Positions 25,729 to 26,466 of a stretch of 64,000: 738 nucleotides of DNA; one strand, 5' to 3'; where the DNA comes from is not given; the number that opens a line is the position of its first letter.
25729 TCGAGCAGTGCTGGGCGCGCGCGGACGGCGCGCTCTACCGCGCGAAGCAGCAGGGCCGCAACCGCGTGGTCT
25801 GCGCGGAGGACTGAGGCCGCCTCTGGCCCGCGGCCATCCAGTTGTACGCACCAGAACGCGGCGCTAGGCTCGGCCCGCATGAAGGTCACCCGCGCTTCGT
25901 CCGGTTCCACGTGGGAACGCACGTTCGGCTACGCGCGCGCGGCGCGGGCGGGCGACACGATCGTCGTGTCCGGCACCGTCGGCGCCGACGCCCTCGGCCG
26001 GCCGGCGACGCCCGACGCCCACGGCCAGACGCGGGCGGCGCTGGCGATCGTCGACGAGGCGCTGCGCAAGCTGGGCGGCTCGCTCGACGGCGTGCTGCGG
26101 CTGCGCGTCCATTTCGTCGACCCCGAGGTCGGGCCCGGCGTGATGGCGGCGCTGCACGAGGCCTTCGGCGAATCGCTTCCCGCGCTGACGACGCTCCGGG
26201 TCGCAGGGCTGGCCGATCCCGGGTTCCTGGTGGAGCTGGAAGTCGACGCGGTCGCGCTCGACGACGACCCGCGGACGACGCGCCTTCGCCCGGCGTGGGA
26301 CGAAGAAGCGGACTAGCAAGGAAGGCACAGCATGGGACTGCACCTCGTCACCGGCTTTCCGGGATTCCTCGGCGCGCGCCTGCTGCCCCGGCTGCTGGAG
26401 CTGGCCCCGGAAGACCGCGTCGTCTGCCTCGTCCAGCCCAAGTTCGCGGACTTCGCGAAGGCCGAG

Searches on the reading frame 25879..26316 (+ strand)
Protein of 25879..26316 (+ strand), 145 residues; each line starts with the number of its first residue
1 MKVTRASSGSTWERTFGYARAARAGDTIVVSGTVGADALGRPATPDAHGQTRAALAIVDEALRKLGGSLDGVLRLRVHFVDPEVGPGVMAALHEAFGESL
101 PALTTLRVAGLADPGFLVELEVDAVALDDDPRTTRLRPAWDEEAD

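Call 61: search_protein_families(library=pfam, proteins=[window:25879-26316:+], max_evalue=0.001)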
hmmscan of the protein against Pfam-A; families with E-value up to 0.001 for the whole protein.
window:25879-26316:+ (145 aa): 1 family
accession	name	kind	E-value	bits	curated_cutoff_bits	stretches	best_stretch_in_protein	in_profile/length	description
PF01042.26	Ribonuc_L-PSP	-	4.7e-16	59.3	27.3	1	17-125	10-120/121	Endoribonuclease L-PSP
